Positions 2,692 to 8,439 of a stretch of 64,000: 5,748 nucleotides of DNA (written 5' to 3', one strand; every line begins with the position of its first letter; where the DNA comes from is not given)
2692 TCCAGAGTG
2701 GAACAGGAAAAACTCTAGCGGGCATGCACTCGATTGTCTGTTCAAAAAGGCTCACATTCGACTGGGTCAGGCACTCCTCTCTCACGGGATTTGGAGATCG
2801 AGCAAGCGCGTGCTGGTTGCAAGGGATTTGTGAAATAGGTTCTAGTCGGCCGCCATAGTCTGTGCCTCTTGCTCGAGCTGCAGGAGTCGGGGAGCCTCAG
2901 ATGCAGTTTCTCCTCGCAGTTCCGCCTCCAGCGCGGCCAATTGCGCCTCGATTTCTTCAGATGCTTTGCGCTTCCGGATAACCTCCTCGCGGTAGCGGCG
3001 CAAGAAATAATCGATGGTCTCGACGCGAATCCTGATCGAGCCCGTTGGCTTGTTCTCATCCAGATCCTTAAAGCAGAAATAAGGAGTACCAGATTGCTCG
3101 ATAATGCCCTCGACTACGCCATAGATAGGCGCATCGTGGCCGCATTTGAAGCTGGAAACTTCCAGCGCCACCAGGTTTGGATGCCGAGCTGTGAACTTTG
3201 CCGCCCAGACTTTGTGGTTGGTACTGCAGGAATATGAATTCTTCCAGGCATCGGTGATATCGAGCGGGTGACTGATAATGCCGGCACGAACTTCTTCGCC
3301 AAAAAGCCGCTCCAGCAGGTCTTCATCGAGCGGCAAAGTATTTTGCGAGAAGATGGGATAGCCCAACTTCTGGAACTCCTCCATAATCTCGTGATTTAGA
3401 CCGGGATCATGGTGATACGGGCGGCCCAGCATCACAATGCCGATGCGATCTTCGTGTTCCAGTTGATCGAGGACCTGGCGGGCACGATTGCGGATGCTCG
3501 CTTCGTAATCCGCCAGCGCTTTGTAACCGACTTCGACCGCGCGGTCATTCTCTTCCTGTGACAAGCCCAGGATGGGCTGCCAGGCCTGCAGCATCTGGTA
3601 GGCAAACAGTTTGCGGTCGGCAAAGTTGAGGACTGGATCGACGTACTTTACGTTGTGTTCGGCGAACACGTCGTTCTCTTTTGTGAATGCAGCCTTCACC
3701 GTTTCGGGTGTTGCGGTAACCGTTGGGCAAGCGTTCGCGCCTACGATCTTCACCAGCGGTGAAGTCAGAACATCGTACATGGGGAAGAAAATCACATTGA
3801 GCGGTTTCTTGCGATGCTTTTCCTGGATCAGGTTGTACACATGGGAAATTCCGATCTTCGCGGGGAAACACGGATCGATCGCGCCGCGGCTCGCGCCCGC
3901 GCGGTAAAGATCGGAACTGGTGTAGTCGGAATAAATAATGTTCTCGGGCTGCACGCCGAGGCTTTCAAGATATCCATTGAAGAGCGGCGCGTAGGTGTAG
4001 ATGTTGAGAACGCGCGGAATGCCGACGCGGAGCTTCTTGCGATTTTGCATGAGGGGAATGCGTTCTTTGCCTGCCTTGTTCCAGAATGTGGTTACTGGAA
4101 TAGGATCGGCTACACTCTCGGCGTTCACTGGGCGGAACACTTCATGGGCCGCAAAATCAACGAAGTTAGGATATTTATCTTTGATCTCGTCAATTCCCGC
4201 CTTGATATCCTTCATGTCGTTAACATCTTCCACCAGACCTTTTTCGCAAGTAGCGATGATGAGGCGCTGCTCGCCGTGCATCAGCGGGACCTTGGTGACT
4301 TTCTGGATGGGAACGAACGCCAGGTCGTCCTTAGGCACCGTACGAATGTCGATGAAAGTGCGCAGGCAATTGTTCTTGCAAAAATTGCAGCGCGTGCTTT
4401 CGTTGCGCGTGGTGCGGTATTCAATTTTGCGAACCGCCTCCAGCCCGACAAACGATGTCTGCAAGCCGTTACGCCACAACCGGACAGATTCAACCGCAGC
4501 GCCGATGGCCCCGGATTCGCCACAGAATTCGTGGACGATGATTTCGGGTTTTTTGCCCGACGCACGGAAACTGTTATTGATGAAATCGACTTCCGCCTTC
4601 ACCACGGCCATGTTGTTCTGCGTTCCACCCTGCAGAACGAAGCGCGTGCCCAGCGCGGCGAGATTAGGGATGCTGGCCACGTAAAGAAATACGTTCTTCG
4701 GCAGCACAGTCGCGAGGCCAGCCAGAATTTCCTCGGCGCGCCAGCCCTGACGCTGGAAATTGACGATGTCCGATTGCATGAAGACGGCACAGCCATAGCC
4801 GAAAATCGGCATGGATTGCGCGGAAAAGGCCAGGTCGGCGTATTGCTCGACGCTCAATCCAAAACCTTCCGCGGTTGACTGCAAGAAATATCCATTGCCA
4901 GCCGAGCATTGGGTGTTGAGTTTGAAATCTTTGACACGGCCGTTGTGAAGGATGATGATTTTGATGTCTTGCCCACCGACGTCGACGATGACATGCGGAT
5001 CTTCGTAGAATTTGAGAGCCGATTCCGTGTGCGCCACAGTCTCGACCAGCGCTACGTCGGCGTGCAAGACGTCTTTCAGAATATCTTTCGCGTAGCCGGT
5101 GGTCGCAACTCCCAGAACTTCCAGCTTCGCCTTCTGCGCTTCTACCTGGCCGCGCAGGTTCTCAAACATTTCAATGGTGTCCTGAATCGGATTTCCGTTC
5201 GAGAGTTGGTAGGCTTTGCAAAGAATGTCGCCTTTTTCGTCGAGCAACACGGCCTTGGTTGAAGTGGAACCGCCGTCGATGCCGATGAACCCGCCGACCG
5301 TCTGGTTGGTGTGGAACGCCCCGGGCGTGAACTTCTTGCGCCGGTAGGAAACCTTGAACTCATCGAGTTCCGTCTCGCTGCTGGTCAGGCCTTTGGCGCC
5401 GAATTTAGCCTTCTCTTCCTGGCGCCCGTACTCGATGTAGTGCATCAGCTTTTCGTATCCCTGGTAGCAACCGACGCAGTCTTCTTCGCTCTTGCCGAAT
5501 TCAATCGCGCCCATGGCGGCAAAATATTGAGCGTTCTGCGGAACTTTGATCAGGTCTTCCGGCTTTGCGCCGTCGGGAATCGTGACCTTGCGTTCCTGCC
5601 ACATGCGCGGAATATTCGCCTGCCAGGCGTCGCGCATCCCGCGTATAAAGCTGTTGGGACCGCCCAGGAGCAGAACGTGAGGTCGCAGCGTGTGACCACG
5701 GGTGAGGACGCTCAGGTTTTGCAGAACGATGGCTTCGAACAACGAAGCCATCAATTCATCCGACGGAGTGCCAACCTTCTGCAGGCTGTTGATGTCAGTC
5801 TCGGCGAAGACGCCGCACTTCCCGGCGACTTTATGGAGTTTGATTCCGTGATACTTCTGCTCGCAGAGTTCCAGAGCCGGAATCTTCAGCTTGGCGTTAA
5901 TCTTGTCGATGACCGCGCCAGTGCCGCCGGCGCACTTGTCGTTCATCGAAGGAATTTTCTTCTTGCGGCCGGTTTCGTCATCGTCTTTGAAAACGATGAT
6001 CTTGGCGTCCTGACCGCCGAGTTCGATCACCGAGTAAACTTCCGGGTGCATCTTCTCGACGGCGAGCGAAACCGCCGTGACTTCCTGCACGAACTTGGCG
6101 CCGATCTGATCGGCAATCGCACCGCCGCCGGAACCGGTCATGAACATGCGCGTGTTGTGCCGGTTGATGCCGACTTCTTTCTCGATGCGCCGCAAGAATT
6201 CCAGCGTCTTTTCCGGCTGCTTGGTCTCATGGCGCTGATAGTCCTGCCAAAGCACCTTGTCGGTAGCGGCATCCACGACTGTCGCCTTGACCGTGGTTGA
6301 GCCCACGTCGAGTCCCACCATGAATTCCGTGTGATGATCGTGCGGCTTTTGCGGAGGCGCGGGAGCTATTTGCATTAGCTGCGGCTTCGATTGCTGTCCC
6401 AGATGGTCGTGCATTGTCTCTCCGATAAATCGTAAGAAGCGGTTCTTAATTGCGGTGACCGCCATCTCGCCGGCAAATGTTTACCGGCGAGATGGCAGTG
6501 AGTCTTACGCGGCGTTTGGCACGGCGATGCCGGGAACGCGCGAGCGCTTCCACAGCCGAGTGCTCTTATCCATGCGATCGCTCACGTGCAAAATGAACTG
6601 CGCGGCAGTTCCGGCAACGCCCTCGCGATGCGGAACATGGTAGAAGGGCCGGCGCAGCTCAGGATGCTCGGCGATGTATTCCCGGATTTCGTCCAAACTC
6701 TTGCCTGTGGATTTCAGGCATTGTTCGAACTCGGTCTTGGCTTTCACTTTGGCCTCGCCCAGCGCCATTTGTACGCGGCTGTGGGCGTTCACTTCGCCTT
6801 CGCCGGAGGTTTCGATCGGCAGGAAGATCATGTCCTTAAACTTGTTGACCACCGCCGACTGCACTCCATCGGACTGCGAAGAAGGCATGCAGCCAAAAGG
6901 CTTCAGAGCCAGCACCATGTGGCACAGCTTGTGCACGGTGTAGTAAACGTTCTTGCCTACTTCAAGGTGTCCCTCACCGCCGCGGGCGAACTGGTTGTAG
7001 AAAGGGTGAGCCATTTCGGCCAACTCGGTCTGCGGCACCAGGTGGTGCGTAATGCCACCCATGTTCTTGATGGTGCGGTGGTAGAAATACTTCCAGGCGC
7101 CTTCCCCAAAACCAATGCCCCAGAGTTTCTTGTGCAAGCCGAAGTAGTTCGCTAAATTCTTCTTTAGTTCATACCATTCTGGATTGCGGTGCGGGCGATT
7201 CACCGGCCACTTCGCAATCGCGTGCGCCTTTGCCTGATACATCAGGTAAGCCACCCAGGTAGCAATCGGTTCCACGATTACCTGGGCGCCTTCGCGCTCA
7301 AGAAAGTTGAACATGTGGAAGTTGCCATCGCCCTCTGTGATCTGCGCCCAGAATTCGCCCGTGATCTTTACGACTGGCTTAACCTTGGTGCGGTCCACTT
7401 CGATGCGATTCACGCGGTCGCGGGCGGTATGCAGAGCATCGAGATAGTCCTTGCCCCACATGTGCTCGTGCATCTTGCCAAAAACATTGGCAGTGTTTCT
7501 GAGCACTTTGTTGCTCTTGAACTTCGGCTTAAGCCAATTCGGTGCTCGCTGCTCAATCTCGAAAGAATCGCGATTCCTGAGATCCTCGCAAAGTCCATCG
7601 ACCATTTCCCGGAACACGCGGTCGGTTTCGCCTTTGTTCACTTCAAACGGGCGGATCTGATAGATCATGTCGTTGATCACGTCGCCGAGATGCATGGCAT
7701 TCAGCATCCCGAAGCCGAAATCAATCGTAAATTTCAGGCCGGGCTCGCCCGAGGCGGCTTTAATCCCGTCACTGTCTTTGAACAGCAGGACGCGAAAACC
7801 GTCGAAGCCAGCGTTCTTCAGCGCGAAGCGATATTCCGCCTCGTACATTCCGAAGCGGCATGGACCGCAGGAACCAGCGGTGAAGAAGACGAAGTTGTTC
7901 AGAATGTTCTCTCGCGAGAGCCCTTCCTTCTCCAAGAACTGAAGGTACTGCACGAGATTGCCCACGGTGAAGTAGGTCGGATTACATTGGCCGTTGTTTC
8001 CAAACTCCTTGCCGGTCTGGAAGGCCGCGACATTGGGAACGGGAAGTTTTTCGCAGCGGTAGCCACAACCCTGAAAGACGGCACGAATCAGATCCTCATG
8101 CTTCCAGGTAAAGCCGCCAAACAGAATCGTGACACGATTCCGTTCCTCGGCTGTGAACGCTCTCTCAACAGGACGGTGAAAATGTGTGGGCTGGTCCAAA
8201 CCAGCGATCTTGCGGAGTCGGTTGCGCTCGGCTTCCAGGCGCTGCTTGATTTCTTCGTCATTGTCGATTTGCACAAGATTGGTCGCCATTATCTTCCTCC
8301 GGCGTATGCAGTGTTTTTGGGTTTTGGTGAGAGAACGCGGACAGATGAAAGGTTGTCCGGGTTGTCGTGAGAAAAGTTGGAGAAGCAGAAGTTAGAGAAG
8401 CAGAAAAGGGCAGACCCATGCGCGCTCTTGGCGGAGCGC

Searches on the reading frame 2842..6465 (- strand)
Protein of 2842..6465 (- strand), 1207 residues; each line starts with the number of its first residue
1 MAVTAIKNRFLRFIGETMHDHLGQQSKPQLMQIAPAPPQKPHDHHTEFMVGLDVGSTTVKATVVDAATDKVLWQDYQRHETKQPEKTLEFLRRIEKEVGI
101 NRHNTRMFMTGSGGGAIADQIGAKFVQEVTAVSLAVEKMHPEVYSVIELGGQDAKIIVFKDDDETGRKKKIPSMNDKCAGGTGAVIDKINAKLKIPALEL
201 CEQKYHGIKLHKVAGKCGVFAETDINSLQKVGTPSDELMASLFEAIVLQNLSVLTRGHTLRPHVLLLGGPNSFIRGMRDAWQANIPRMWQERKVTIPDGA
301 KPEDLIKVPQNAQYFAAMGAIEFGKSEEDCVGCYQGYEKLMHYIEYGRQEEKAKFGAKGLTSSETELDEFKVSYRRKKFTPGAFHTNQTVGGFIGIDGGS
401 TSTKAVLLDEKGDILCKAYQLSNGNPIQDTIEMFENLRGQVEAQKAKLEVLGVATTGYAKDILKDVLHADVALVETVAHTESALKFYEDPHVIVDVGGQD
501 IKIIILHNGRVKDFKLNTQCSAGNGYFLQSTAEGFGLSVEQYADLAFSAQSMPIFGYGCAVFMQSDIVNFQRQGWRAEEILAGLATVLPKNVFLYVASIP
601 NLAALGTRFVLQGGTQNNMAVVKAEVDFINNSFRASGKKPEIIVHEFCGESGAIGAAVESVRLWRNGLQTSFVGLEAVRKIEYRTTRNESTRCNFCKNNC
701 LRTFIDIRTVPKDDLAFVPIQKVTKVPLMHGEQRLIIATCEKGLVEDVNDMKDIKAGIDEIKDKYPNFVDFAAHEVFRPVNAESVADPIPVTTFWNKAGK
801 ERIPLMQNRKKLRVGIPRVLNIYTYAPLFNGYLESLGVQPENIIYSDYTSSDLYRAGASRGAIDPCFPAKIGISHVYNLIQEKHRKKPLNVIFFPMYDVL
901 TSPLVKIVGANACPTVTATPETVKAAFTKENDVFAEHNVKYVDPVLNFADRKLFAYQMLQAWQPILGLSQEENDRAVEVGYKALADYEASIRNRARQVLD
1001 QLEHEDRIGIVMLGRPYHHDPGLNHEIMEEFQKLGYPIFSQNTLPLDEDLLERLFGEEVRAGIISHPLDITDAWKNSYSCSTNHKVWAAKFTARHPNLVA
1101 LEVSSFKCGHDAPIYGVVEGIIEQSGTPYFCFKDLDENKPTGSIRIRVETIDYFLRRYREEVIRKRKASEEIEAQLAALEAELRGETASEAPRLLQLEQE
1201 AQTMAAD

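Call 71: search_protein_families(library=pfam, proteins=[window:2842-6465:-], max_evalue=0.00001)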
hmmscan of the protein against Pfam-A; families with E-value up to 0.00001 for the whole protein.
window:2842-6465:- (1207 aa): 3 families
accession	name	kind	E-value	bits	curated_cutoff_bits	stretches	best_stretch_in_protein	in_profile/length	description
PF01869.26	BcrAD_BadFG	-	1.6e-70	238.2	31.5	2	394-658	1-269/271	BadF/BadG/BcrA/BcrD ATPase family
PF09989.15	DUF2229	-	2.2e-46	158.6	29.4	1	813-1042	1-216/218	CoA enzyme activase uncharacterised domain (DUF2229)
PF00370.27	FGGY_N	-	4.3e-06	26.9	28.8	0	394-419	3-28/245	FGGY family of carbohydrate kinases, N-terminal domain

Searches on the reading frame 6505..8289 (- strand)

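Call 71: search_protein_families(library=pfam, proteins=[window:6505-8289:-], max_evalue=0.00001)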
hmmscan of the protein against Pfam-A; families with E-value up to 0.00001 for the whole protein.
window:6505-8289:- (594 aa): 0 families

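Call 88: search_protein_families(library=pfam, proteins=[window:6505-8289:-], max_evalue=1)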
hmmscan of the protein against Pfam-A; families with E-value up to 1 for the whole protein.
window:6505-8289:- (594 aa): 1 family
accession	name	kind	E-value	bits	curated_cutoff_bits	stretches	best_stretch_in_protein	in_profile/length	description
PF00800.23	PDT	-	0.06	13.6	25.2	1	463-537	21-97/181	Prephenate dehydratase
